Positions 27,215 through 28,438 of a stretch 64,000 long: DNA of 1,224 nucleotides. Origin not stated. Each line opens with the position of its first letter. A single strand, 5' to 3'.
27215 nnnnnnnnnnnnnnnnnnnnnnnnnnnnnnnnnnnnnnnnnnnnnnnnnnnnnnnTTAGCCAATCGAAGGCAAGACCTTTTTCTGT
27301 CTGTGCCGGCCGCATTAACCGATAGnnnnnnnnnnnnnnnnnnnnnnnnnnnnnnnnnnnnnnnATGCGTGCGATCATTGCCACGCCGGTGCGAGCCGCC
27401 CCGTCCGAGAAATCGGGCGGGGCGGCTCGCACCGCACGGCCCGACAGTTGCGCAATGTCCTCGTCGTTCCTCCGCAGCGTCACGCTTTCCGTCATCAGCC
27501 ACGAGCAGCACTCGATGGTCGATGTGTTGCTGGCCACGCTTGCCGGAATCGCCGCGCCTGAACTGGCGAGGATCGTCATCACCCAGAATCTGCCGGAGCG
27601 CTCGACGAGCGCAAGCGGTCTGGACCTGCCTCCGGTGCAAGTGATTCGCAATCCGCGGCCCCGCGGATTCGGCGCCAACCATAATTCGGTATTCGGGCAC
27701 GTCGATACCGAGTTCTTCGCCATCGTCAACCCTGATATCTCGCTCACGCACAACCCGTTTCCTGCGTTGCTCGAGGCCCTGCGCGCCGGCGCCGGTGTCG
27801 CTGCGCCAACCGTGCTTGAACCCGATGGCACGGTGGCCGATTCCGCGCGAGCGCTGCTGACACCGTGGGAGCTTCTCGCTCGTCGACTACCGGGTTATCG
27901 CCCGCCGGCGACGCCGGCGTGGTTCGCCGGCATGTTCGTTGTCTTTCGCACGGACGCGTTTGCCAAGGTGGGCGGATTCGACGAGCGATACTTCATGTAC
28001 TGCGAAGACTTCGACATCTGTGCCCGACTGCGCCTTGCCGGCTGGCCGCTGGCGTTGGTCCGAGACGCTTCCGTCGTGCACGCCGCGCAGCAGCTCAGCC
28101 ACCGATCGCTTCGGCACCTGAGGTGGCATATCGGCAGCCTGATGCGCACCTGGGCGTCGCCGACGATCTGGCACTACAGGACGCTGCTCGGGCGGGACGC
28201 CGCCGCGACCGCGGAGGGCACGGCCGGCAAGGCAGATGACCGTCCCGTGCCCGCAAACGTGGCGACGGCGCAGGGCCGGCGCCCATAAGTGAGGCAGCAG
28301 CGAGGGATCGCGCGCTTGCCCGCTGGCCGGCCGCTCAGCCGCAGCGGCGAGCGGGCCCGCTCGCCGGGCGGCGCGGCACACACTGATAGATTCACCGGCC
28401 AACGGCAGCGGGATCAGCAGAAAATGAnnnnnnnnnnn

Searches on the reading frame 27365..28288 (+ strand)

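Call 7: search_protein_families(library=pfam, proteins=[window:27365-28288:+], max_evalue=0.001)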
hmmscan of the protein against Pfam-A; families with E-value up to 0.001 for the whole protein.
window:27365-28288:+ (307 aa): 6 families
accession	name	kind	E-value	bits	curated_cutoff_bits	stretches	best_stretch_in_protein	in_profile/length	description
PF13632.12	Glyco_trans_2_3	-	6.9e-08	33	27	1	184-265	69-161/198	Glycosyl transferase family group 2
PF00535.33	Glycos_transf_2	-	8.8e-07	29.4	23.3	1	87-199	47-164/168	Glycosyl transferase family 2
PF13641.12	Glyco_tranf_2_3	-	3.4e-06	27.7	27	1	54-254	15-227/230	Glycosyltransferase like family 2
PF13506.12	Glyco_transf_21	-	3.4e-06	27.1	21.7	1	117-254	33-172/174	Glycosyl transferase family 21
PF02709.20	Glyco_transf_7C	-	0.00026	21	23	1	187-227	19-60/78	N-terminal domain of galactosyltransferase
PF10111.15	Glyco_tranf_2_2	-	0.0006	19.8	27.3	1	192-226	168-203/276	Glycosyltransferase like family 2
